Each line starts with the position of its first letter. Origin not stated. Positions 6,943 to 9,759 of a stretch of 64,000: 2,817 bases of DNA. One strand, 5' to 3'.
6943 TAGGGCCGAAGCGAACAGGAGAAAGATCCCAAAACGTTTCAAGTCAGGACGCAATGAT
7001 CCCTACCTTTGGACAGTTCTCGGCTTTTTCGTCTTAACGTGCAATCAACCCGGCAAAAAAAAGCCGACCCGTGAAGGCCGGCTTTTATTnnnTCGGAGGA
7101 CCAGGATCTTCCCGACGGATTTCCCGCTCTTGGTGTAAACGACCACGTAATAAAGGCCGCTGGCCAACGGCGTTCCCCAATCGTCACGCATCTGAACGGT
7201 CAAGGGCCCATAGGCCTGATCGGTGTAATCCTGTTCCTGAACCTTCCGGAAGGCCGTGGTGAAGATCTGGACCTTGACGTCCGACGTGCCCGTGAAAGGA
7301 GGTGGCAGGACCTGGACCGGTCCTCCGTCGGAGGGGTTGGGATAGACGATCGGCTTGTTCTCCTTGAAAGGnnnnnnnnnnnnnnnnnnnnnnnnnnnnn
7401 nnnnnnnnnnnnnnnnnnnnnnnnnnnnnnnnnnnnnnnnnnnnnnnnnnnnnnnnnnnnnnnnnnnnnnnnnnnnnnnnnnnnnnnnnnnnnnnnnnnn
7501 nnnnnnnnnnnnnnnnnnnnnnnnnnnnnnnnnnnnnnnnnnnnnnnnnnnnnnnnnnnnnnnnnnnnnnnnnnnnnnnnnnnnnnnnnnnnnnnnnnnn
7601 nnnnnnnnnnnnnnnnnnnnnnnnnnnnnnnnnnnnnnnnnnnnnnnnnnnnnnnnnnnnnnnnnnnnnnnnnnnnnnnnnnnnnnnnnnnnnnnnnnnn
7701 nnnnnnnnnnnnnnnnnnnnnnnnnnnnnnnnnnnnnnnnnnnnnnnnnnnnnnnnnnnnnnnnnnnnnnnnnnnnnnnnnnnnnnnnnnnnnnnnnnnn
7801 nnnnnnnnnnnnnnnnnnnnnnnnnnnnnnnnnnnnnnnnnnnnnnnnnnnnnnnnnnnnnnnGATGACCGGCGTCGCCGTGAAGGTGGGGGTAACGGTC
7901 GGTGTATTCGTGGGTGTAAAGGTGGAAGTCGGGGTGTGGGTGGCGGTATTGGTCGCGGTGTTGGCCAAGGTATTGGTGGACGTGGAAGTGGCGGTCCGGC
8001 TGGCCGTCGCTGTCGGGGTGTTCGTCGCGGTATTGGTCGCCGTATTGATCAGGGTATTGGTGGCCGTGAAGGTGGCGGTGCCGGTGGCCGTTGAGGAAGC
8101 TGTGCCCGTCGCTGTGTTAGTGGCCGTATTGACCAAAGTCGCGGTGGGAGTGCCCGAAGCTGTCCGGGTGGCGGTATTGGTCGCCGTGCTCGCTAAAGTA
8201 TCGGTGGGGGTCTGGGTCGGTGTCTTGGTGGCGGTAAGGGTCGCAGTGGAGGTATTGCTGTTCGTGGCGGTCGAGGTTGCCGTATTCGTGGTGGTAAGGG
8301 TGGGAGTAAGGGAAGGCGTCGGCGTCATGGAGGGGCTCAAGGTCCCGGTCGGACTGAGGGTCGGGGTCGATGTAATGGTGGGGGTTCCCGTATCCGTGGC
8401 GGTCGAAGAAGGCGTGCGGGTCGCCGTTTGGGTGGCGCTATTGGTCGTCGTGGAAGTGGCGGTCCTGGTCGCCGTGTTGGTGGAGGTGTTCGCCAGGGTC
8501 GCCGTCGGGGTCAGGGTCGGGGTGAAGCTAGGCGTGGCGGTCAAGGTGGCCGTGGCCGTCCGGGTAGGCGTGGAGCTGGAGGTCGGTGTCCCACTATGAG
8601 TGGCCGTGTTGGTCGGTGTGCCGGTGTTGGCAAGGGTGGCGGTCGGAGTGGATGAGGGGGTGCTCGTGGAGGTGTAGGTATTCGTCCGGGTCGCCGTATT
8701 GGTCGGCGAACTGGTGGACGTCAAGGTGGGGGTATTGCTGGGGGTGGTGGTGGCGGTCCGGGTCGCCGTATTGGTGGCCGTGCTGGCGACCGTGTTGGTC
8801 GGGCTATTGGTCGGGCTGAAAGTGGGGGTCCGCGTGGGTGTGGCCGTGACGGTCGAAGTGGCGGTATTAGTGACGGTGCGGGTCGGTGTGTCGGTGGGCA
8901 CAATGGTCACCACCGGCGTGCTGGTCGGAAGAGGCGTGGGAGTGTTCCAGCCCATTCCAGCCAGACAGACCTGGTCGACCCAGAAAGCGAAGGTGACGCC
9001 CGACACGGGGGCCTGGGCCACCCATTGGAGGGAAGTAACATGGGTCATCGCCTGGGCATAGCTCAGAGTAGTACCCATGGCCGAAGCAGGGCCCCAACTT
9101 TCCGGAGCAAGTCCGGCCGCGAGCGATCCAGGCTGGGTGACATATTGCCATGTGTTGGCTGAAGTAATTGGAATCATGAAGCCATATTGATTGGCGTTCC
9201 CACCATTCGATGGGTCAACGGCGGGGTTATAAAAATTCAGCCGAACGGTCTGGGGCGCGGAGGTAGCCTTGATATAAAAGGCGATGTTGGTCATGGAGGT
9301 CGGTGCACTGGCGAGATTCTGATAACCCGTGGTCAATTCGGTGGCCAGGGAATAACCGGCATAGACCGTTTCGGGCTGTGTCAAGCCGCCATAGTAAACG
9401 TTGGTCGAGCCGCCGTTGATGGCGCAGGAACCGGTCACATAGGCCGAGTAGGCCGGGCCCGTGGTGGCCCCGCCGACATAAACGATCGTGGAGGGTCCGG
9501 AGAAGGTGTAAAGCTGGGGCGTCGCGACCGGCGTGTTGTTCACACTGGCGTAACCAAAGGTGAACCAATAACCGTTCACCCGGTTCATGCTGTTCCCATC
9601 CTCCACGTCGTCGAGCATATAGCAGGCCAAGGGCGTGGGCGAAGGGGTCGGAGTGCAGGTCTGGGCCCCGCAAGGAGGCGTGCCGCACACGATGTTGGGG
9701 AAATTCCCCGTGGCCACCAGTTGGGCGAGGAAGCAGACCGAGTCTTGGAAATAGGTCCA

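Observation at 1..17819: Co-directional island of five giant multi-modular cellulolytic enzymes, all T9SS-type cargo (expansin-like, GH9, GH8, GH5, GH8-malectin)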

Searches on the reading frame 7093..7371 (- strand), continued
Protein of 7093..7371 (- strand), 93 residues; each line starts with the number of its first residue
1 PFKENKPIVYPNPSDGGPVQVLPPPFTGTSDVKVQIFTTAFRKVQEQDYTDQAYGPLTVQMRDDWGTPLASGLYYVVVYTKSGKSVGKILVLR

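Call 59: search_protein_families(library=pfam, alignment_id=A5, max_evalue=0.0001)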
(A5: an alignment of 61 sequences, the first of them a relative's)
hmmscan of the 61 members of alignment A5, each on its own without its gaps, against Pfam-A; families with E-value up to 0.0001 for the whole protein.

A. member 1, L060:8655-11999:+ (1115 aa): 3 families
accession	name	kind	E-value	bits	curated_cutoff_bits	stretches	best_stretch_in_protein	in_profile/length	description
PF00082.27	Peptidase_S8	-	1.7e-37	129.7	21.8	1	157-467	3-288/288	Subtilase family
PF01436.27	NHL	-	6.2e-09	35.9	20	0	863-887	1-24/28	NHL repeat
PF25021.1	TEN_NHL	-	5.2e-05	22.8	27.1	0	864-897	142-175/357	Teneurin NHL domain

B. families by the number of members that match (of 61 scanned): 65 families (the first 25 are shown)
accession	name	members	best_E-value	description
PF00034.26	Cytochrom_C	7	4e-32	Cytochrome c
PF14537.11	Cytochrom_c3_2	7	3.9e-07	Cytochrome c3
PF13442.11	Cytochrome_CBB3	6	2.4e-21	Cytochrome C oxidase, cbb3-type, subunit III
PF02433.20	FixO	6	3.3e-10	Cytochrome C oxidase, mono-heme subunit/FixO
PF00032.22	Cytochrom_B_C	6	2.8e-05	Cytochrome b(C-terminal)/b6/petD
PF00355.32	Rieske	5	2.8e-10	Rieske [2Fe-2S] domain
PF14522.11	Cytochrome_C7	5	4e-07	Cytochrome c7 and related cytochrome c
PF22113.1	Mtrc-MtrF_II-IV_dom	4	3.8e-05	Outer membrane cytochrome MtrC/MtrF-like, domains II/IV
PF02628.20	COX15-CtaA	3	1.6e-32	Cytochrome oxidase assembly protein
PF01933.23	CofD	2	2.9e-112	2-phospho-L-lactate transferase CofD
PF07719.23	TPR_2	2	4.4e-15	Tetratricopeptide repeat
PF01436.27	NHL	2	1.5e-14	NHL repeat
PF13181.12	TPR_8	2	1.8e-13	Tetratricopeptide repeat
PF14559.12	TPR_19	2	2e-11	Tetratricopeptide repeat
PF13428.12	TPR_14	2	7.3e-10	Tetratricopeptide repeat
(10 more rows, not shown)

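Call 73: search_protein_representatives(alignment_id=A4)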
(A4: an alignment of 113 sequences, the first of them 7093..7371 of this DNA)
Query: 113 sequences, 107 profile positions. Proteins with E-value up to 0.001 (for the whole library): 14051; up to 1e-10: 653; up to 1e-30: 47. The best 150 are listed.
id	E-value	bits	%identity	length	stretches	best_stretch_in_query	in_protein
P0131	5.4e-38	145.3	-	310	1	2-107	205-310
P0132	8.4e-37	141.4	-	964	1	4-107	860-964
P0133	7.0e-36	138.5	-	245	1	3-107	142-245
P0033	8.0e-36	138.3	-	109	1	4-107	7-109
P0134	1.4e-35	137.5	-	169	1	3-107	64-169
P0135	1.9e-35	137.1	-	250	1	4-107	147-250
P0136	5.5e-35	135.6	-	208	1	5-107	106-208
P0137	1.2e-34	134.6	-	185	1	3-107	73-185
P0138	1.6e-34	134.1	-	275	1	5-107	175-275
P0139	2.2e-34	133.7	-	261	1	7-107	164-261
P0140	2.2e-34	133.7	-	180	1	8-107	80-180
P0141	3.7e-34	132.9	-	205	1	5-107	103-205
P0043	6.4e-34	132.2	-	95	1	18-106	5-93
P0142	9.2e-34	131.7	-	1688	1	4-107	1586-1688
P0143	1.2e-33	131.3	-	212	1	4-107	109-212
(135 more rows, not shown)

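Call 80: search_protein_families(library=ncbifam, proteins=[L077:769-3723:-, L022:8672-11458:+, L051:1250-4579:+, L059:6767-9781:+, L070:2371-4266:+, L062:8445-10682:+, L016:903-2408:+, L012:2-4690:+, L032:11113-14661:+, L062:11660-15199:+], max_evalue=0.001)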
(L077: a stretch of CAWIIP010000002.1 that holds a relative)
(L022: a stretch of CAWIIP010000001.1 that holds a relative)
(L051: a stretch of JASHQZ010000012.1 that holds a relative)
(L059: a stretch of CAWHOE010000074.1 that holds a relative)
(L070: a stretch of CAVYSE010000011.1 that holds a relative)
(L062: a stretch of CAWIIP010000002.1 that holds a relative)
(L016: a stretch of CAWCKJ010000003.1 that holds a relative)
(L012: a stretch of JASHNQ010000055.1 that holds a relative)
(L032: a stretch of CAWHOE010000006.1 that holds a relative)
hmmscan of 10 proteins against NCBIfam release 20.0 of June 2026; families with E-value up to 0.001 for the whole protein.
L077:769-3723:- (985 aa): 0 families

L022:8672-11458:+ (929 aa): 1 family
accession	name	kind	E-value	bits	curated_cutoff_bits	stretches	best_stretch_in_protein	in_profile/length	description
NF033707.1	T9SS_sortase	equivalog_domain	0.00011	20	420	1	857-928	1023-1095/1095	type IX secretion system sortase PorU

L051:1250-4579:+ (1110 aa): 4 families
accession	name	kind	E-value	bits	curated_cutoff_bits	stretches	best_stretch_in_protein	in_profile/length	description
NF052681.1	EndoxylXynCBac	equivalog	2.3e-62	211.4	650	1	23-444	5-394/395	glucuronoarabinoxylan endo-1,4-beta-xylanase XynC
NF053856.1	Nd1_6BtaGucnBT3312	equivalog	3e-23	82.1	700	1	103-399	156-466/483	endo-1,6-beta-glucanase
NF049877.1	GlucurArabfur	equivalog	1.1e-16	59.7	1800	1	477-660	1088-1266/1400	beta-d-glucuronidase/beta-L-arabinofuranosidase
NF033707.1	T9SS_sortase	equivalog_domain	6.7e-06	24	420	1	1037-1109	1022-1095/1095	type IX secretion system sortase PorU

L059:6767-9781:+ (1005 aa): 2 families
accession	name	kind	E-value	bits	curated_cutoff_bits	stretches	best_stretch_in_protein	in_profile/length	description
NF049877.1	GlucurArabfur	equivalog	2.3e-17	61.9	1800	1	371-532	1061-1244/1400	beta-d-glucuronidase/beta-L-arabinofuranosidase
NF033707.1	T9SS_sortase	equivalog_domain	8.6e-05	20.3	420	1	935-1004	1025-1095/1095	type IX secretion system sortase PorU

L070:2371-4266:+ (632 aa): 1 family
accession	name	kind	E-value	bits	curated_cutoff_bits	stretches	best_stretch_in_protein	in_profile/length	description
NF033707.1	T9SS_sortase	equivalog_domain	1.5e-06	26.1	420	1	559-631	1022-1095/1095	type IX secretion system sortase PorU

L062:8445-10682:+ (746 aa): 1 family
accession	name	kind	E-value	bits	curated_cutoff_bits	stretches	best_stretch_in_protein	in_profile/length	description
NF052619.1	ChiD_Serratia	equivalog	3.5e-05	23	750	1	98-264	103-275/416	chitinase ChiD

L016:903-2408:+ (502 aa): 7 families
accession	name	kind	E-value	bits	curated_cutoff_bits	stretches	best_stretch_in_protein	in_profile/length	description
NF052323.1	T9SSA_dep_M6i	equivalog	1.7e-14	52.8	600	1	224-495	761-1032/1043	T9SS-dependent M6-like inactivated metalloprotease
TIGR04183.1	Por_Secre_tail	domain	2.1e-11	43.6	23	1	416-500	2-71/72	T9SS type A sorting domain-containing protein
NF033707.1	T9SS_sortase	equivalog_domain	6.3e-09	34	420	1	407-491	993-1079/1095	type IX secretion system sortase PorU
NF009276.0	PRK12633.1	equivalog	7e-06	25.9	383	1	418-491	111-183/234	flagellar basal body rod modification protein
NF052228.1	T9SS_PorZ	equivalog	1.1e-05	24.1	260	1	408-502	668-757/757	type IX secretion system anionic LPS delivery protein PorZ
NF038113.1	T9SSA_dep_M36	equivalog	0.00019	19.7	885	1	407-499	787-867/869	T9SS-dependent M36 family metallopeptidase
NF005176.1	PRK06655.1-1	equivalog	0.00031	20.7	230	1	437-499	99-159/197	flagellar hook assembly protein FlgD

L012:2-4690:+ (1563 aa): 1 family
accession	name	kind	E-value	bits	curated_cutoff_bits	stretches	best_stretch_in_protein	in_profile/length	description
NF035926.1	scyF_NHL_VPEP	equivalog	6.3e-54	183.5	350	4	643-741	188-284/376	scytonemin biosynthesis PEP-CTERM protein ScyF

L032:11113-14661:+ (1183 aa): 1 family
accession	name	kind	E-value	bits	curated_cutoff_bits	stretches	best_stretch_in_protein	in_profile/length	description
TIGR01451.2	B_ant_repeat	repeat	1.8e-08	34.2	24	0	50-95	1-47/53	DUF11 type repeat protein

L062:11660-15199:+ (1180 aa): 13 families
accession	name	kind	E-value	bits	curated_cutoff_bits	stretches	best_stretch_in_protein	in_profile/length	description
NF004226.0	PRK05673.1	equivalog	0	1378.5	1002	1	36-1177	2-1144/1146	DNA polymerase III subunit alpha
NF005298.0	PRK06826.1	equivalog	0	1331.6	1260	1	38-1178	3-1150/1151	DNA polymerase III subunit alpha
TIGR00594.1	polc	superfamily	0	1253.6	434.35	1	40-1054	1-1022/1022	DNA polymerase III subunit alpha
NF005377.0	PRK06920.1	equivalog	0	1038.3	1806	1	39-1177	2-1105/1108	DNA polymerase III subunit alpha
NF005617.0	PRK07374.1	equivalog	9.5e-296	984.2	1653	1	39-1098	2-1084/1170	DNA polymerase III subunit alpha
NF005516.0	PRK07135.1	equivalog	1.3e-212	708.7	1084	2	290-1090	185-970/974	DNA polymerase III DnaE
NF004225.0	PRK05672.1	subfamily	3e-202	674.5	939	1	37-1097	3-1035/1047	error-prone DNA polymerase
NF007079.0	PRK09532.1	equivalog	1e-199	665.8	1525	1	40-784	3-777/876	DNA polymerase III subunit alpha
NF004550.0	PRK05898.1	equivalog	9.8e-187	623.1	1182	2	233-935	131-826/971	DNA polymerase III subunit alpha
NF005582.0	PRK07279.1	equivalog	1.4e-186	622.5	1279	2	235-1146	146-1006/1033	DNA polymerase III subunit alpha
NF005616.0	PRK07373.1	equivalog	1.2e-74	251.5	646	1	778-1098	33-364/449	DNA polymerase III subunit alpha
NF001688.0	PRK00448.1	equivalog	4e-47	160.5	873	2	125-419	615-913/1445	PolC-type DNA polymerase III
TIGR01405.1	polC_Gram_pos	equivalog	2.3e-43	148.2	1043.45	3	127-419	383-678/1211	DNA polymerase III subunit alpha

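Call 90: search_protein_families(library=pfam, alignment_id=A8, max_evalue=0.001)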
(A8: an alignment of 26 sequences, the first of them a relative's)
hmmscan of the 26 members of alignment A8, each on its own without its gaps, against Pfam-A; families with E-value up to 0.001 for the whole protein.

A. member 1, L025:13201-15579:+ (793 aa): 1 family
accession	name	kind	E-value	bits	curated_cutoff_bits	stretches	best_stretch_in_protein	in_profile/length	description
PF05426.18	Alginate_lyase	-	3.4e-05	23.9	22.2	1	471-614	47-203/275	Alginate lyase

B. families by the number of members that match (of 26 scanned): 44 families (the first 25 are shown)
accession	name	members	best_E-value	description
PF02646.22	RmuC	1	2.1e-75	RmuC family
PF02265.22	S1-P1_nuclease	1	2.4e-57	S1/P1 Nuclease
PF03664.19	Glyco_hydro_62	1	2.6e-57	Glycosyl hydrolase family 62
PF01875.22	Memo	1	4.9e-57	Memo-like protein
PF01871.22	AMMECR1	1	2.7e-52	AMMECR1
PF14356.11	DUF4403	1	9.8e-48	Domain of unknown function (DUF4403)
PF01547.30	SBP_bac_1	1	1.5e-35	Bacterial extracellular solute-binding protein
PF01545.26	Cation_efflux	1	1.8e-35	Cation efflux family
PF13416.11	SBP_bac_8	1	3e-33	Bacterial extracellular solute-binding protein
PF00593.30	TonB_dep_Rec_b-barrel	1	1.5e-23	TonB dependent receptor-like, beta-barrel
PF13520.12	AA_permease_2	1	1.3e-19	Amino acid permease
PF01522.26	Polysacc_deac_1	1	5.5e-17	Polysaccharide deacetylase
PF01066.26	CDP-OH_P_transf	1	9.5e-15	CDP-alcohol phosphatidyltransferase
PF07715.20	Plug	1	1.3e-14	TonB-dependent Receptor Plug Domain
PF12801.12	Fer4_5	1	1.2e-10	4Fe-4S binding domain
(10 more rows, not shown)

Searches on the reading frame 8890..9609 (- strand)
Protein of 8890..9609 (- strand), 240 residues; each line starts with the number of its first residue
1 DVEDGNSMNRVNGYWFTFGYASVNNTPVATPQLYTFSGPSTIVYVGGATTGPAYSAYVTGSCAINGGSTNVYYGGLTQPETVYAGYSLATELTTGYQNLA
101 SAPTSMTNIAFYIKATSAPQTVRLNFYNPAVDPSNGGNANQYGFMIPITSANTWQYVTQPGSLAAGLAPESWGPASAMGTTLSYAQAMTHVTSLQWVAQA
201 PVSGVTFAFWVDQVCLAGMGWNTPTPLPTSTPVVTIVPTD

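Call 54: search_protein_families(library=pfam, proteins=[window:8890-9609:-], max_evalue=1)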
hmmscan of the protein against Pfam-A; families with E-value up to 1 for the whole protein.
window:8890-9609:- (240 aa): 0 families

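Call 63: search_solved_structures(query=window:8890-9609:-, max_evalue=1)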
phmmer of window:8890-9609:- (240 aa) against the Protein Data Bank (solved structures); distinct sequences matched with E-value up to 1: 0.
